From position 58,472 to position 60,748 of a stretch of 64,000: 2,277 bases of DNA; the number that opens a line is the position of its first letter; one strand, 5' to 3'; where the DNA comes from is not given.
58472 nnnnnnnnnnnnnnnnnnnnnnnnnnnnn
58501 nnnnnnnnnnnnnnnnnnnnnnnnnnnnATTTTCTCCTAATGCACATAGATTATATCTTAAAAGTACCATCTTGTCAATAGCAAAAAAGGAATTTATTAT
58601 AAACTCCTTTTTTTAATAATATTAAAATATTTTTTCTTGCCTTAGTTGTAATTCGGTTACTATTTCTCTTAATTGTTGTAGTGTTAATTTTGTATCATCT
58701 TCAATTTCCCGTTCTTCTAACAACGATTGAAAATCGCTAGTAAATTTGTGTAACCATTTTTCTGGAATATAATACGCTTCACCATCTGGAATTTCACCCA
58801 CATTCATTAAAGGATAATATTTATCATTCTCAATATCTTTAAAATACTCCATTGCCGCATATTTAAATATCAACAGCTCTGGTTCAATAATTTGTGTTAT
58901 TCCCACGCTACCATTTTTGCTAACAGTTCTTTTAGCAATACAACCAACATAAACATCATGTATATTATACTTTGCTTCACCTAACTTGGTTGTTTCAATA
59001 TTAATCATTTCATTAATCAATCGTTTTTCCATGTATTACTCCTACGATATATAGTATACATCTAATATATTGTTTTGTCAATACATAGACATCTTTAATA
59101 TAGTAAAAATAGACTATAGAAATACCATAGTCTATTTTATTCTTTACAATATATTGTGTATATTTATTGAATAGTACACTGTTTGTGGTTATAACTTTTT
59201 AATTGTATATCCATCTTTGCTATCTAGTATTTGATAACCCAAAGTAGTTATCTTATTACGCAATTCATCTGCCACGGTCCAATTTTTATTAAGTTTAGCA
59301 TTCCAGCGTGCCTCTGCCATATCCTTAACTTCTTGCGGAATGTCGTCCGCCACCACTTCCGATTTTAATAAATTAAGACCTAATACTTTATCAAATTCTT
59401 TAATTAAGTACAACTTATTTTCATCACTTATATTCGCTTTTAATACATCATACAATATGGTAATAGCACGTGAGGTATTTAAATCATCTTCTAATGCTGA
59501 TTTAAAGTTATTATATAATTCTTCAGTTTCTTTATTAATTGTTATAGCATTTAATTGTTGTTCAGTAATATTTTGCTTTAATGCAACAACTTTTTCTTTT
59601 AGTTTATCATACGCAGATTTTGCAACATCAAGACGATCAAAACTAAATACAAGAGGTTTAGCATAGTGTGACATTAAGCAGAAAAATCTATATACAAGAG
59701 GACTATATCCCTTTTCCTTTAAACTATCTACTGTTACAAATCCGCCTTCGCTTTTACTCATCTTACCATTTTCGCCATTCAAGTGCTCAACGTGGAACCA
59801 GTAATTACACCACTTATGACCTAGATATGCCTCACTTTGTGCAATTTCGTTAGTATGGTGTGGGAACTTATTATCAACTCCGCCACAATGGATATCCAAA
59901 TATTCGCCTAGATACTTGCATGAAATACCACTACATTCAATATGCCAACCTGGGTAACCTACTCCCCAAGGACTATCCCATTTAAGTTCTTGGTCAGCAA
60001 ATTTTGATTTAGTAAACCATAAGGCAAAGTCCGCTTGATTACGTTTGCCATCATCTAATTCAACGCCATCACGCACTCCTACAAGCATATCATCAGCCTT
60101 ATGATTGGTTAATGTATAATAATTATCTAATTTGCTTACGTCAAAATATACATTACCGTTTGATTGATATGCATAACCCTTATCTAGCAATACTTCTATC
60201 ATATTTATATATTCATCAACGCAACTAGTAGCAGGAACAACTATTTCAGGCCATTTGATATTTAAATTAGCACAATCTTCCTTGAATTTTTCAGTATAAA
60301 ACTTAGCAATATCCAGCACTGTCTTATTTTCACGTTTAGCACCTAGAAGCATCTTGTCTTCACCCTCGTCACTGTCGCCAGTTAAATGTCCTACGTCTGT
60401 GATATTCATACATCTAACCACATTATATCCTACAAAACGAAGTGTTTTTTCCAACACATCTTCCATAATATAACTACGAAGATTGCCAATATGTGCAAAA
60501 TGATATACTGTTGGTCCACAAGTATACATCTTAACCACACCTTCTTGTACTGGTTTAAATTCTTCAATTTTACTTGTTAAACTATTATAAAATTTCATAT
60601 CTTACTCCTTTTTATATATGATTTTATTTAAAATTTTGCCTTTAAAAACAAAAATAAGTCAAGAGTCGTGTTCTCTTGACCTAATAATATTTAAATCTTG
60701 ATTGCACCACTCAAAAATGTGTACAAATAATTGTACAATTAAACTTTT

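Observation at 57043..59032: Four tandem, individually promoted paralogs of an unrecognised small-protein family between cysS and spoIIA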

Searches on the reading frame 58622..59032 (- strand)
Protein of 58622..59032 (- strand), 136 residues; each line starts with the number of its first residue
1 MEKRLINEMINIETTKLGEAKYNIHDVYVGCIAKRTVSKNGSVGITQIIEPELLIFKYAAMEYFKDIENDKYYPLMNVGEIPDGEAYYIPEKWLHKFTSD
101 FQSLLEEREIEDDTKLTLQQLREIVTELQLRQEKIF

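Call 3: search_protein_families(library=pfam, proteins=[window:58622-59032:-], max_evalue=10)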
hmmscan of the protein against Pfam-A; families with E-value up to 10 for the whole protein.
window:58622-59032:- (136 aa): 1 family
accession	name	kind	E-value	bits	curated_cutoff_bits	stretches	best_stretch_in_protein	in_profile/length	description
PF19120.5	DUF5804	-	0.17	12.2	26.5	1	4-57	12-65/108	Family of unknown function (DUF5804)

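Call 4: search_protein_families(library=phrogs, proteins=[window:58622-59032:-], max_evalue=10)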
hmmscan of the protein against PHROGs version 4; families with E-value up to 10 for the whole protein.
window:58622-59032:- (136 aa): 3 families
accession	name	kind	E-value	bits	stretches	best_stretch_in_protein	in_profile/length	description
phrog_390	-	transcription regulation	0.031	15.7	1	58-133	3-81/97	Arc-like repressor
phrog_7219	-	unknown function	0.035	15.2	1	28-96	20-86/108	-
phrog_12937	-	unknown function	0.12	13.7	1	72-113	29-70/77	-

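Call 6: search_protein_families(library=ncbifam, proteins=[window:58622-59032:-], max_evalue=10)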
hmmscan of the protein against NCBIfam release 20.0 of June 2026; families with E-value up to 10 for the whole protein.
window:58622-59032:- (136 aa): 0 families

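Call 7: search_protein_families(library=padloc, proteins=[window:58622-59032:-], max_evalue=10)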
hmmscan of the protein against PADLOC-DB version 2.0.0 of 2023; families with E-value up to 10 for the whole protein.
window:58622-59032:- (136 aa): 1 family
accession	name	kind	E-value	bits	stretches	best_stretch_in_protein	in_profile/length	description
PDLC03235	MTase_II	-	0.0058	13.5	1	3-61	260-318/648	Type II methyltransferase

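Call 9: find_homologous_proteins(query=A1, max_evalue=0.001)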
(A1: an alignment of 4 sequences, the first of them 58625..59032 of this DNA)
Query A1 (4 sequences) (136 aa, profile of the alignment): 21 proteins with E <= 0.001 among 1058 candidates.
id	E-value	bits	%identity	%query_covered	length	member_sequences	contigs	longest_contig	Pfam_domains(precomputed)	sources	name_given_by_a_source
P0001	2.0e-68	247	25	87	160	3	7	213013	-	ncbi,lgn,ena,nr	ncbi:MAG: hypothetical protein IJ458_03165 [Clostridia bacterium]|nr:hypothetical protein [Clostridi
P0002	8.3e-59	216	32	90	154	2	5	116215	-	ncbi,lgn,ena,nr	ncbi:MAG: hypothetical protein IJ458_03170 [Clostridia bacterium]|nr:hypothetical protein [Clostridi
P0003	3.0e-55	204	27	80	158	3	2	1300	-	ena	-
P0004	4.1e-48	181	99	100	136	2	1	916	-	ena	-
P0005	8.3e-48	180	-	-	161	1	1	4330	-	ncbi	-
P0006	5.3e-41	158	28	88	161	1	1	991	-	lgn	-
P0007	2.5e-40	156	27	80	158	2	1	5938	-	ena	-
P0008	3.2e-40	156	26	80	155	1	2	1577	-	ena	-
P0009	7.6e-40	154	23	92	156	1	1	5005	-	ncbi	ncbi:MAG: hypothetical protein ACLRFE_00965 [Clostridia bacterium]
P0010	1.2e-37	147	23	80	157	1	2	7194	-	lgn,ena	-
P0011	5.1e-37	145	24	80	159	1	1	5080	-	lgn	-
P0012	9.1e-37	144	25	91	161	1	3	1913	-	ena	-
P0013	3.2e-36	143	23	88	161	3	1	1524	-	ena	-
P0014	5.8e-36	142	24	88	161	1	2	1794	-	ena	-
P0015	9.4e-36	141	26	80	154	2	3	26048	-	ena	-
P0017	6.6e-33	132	24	82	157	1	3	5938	-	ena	-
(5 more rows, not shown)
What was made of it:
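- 21 proteins among 5.8 billion (call 9).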

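Call 16: find_encoding_contigs(protein=P0015, flank=8000, max_places=4)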
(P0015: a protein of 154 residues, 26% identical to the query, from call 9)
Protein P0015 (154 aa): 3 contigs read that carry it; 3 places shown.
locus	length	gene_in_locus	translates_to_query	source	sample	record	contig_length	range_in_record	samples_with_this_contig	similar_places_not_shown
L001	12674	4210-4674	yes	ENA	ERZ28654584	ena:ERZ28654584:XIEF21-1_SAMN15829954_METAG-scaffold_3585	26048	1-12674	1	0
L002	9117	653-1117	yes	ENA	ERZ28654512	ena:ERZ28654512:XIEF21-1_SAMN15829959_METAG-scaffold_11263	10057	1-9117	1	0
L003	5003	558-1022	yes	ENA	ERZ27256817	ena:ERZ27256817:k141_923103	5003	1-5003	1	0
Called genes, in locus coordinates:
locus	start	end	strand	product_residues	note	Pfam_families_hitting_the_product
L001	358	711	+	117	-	PF05635:23S_rRNA_IVP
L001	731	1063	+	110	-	-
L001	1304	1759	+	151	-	PF08433:KTI12, PF13671:AAA_33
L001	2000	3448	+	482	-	PF00750:tRNA-synt_1d (weak), PF01406:tRNA-synt_1e, PF01921:tRNA-synt_1f (faint), PF09334:tRNA-synt_1g (faint)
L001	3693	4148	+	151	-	-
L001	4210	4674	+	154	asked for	-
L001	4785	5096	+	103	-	PF01740:STAS, PF13466:STAS_2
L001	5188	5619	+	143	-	PF13581:HATPase_c_2, PF02518:HATPase_c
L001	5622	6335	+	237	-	PF04542:Sigma70_r2, PF12844:HTH_19 (faint), PF04539:Sigma70_r3 (faint), PF04545:Sigma70_r4, PF08281:Sigma70_r4_2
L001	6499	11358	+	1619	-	PF18998:Flg_new_2 (faint), PF09479:Flg_new, PF13306:LRR_5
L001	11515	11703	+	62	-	PF01165:Ribosomal_S21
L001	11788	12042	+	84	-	-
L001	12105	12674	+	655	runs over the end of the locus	PF00580:UvrD-helicase, PF01443:Viral_helicase1 (faint), PF13245:AAA_19, PF13087:AAA_12 (faint), PF13361:UvrD_C, PF13538:UvrD_C_2, PF21196:PcrA_UvrD_tudor (weak)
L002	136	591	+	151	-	-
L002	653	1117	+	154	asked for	-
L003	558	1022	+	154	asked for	-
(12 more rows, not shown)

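Call 17: find_encoding_contigs(protein=P0017, flank=8000, max_places=4)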
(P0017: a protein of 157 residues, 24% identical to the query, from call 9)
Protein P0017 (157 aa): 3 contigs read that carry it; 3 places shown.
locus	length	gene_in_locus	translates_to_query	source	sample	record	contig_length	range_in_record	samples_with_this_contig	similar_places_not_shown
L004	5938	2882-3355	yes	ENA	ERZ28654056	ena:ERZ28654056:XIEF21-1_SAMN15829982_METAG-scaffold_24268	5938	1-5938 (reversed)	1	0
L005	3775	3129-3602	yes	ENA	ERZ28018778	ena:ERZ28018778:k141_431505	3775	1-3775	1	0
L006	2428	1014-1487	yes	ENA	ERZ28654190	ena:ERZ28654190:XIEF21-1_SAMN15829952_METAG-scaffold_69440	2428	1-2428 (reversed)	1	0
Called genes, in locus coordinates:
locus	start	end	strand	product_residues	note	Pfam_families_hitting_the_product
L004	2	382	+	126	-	?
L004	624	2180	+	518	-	PF00750:tRNA-synt_1d (weak), PF01406:tRNA-synt_1e, PF09334:tRNA-synt_1g (faint), PF09190:DALR_2 (weak)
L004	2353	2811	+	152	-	-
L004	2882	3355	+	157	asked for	-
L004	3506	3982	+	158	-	-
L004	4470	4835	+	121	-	-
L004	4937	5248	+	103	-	PF01740:STAS, PF13466:STAS_2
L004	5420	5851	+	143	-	PF13581:HATPase_c_2, PF02518:HATPase_c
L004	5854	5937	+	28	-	?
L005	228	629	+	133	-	-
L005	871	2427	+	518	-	PF00750:tRNA-synt_1d (weak), PF01406:tRNA-synt_1e, PF01921:tRNA-synt_1f (faint), PF09334:tRNA-synt_1g (faint), PF09190:DALR_2 (weak)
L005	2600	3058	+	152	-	-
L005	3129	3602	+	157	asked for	-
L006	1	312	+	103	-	?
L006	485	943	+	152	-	-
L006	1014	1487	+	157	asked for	-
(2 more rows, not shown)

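Call 53: find_encoding_contigs(protein=P0001, flank=3500, max_places=8)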
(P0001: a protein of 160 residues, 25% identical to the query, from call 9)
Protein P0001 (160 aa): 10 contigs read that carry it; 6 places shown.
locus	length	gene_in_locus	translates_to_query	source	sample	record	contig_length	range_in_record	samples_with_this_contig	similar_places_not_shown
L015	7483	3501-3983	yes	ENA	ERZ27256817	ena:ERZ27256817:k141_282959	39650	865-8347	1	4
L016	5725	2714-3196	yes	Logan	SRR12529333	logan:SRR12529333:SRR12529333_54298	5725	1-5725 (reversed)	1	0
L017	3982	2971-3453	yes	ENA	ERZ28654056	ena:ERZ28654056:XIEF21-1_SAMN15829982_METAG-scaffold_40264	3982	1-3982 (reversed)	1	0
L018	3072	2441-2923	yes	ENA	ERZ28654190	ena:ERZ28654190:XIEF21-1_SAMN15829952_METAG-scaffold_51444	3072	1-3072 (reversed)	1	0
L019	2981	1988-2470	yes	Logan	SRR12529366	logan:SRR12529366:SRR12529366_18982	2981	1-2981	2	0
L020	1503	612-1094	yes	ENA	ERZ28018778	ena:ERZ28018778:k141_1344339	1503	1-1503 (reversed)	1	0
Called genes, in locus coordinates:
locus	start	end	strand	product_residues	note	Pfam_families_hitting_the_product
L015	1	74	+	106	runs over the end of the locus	-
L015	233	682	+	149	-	-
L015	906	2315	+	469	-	PF00750:tRNA-synt_1d (weak), PF01406:tRNA-synt_1e, PF01921:tRNA-synt_1f (faint), PF09334:tRNA-synt_1g (faint), PF09190:DALR_2 (faint)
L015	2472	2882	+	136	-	-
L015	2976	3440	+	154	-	-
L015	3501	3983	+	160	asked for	-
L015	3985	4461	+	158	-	-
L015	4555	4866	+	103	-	PF01740:STAS, PF13466:STAS_2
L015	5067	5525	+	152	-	PF13581:HATPase_c_2, PF02518:HATPase_c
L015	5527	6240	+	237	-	PF04542:Sigma70_r2, PF04539:Sigma70_r3 (weak), PF04545:Sigma70_r4, PF08281:Sigma70_r4_2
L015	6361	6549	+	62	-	PF01165:Ribosomal_S21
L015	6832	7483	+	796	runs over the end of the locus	PF00580:UvrD-helicase, PF01443:Viral_helicase1 (faint), PF13245:AAA_19, PF13604:AAA_30 (faint), PF13087:AAA_12 (faint), PF13361:UvrD_C, PF13538:UvrD_C_2, PF21196:PcrA_UvrD_tudor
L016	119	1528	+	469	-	PF00750:tRNA-synt_1d (weak), PF01406:tRNA-synt_1e, PF01921:tRNA-synt_1f (faint), PF09334:tRNA-synt_1g (faint), PF09190:DALR_2 (faint)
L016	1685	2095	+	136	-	-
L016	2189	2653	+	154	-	-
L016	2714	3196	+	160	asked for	-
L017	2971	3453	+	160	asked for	-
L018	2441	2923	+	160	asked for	-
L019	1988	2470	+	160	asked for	-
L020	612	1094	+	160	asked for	-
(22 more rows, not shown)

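Call 55: find_encoding_contigs(protein=P0003, flank=3000, max_places=3)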
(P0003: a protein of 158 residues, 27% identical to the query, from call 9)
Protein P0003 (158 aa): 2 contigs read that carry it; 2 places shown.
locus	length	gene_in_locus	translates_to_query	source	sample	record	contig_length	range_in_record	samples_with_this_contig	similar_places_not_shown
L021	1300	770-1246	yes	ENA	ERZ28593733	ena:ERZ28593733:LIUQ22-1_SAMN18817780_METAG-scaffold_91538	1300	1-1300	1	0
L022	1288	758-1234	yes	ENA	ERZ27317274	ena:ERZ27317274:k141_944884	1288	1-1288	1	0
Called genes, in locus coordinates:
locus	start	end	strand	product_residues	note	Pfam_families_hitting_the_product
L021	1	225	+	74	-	?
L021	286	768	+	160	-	-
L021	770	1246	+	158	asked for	-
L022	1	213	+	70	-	?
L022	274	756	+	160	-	-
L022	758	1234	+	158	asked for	-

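Call 56: find_encoding_contigs(protein=P0004, flank=3000, max_places=3)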
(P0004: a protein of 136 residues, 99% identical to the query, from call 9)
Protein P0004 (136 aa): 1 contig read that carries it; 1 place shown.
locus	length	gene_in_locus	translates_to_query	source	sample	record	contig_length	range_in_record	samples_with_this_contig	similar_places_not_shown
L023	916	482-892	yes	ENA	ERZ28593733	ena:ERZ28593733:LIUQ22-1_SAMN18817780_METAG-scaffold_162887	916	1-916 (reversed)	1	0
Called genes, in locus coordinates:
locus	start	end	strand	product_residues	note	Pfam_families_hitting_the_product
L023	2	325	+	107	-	?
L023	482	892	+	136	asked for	-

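Call 77: list_cluster_members(proteins=[window:58625-59032:-, window:58067-58528:-, window:57524-58003:-, window:57046-57519:-])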
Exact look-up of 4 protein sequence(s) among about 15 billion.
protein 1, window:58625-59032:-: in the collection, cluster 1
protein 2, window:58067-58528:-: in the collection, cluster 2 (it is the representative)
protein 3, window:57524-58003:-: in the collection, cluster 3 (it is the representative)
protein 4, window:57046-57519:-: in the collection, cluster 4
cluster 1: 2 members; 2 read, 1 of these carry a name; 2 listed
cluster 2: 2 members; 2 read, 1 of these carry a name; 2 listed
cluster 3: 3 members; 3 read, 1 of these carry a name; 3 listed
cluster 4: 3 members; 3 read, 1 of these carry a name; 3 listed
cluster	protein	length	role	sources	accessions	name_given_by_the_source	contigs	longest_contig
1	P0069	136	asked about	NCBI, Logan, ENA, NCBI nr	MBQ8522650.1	MAG: hypothetical protein IJ458_03175 [Clostridia bacterium] | hypothetical protein [Clostridia bacterium]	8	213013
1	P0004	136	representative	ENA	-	-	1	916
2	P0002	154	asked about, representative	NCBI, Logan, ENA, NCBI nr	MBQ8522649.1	MAG: hypothetical protein IJ458_03170 [Clostridia bacterium] | hypothetical protein [Clostridia bacterium]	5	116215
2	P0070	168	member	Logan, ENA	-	-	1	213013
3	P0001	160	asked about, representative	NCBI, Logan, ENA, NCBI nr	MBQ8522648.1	MAG: hypothetical protein IJ458_03165 [Clostridia bacterium] | hypothetical protein [Clostridia bacterium]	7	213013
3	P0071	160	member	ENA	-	-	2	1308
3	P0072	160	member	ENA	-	-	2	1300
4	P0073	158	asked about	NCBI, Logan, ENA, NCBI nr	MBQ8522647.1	MAG: hypothetical protein IJ458_03160 [Clostridia bacterium] | hypothetical protein [Clostridia bacterium]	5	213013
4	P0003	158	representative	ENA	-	-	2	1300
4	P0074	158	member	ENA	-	-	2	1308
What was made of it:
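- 58622..59032 (-): P1, 136 aa, A-type family member (acidic, pI 4.85). NCBI MBQ8522650.1, 'hypothetical protein' (call 77).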

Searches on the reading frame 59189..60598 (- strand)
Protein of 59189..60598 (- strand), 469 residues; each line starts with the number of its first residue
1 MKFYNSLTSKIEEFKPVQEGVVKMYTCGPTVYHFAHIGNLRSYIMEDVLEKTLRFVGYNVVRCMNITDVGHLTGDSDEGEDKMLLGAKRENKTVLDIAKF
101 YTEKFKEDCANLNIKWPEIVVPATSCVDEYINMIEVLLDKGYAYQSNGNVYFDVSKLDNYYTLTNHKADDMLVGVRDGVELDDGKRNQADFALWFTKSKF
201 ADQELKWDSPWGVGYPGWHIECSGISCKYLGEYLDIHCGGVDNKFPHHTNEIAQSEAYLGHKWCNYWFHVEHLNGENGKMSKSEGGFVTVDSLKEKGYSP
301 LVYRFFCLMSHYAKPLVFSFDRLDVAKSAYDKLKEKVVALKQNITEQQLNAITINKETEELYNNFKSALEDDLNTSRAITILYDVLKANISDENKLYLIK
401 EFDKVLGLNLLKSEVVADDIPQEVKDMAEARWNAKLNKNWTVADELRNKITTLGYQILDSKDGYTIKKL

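Call 63: search_protein_families(library=pfam, proteins=[window:59189-60598:-], max_evalue=0.01)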
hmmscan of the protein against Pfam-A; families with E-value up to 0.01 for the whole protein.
window:59189-60598:- (469 aa): 6 families
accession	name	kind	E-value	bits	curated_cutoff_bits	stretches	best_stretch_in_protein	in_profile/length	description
PF01406.26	tRNA-synt_1e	-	2.2e-92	310.1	27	1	14-327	2-300/301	tRNA synthetases class I (C) catalytic domain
PF09334.17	tRNA-synt_1g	-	1.3e-10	41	20.1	2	35-156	14-126/391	tRNA synthetases class I (M)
PF00750.26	tRNA-synt_1d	-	4.4e-06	26.3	23.3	1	21-106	22-106/349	tRNA synthetases class I (R), catalytic domain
PF01921.24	tRNA-synt_1f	-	1.7e-05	24.4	27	1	271-349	275-350/360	tRNA synthetases class I (K)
PF09190.17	DALR_2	-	2.2e-05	25.3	22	1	364-388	1-25/57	DALR domain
PF00749.27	tRNA-synt_1c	-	0.0012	18.2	23.4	0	101-146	52-97/314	tRNA synthetases class I (E and Q), catalytic domain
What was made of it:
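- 59189..60598 (-): cysS, upstream border of the slot. Pfam tRNA-synt_1e, E = 2e-92 (call 63).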
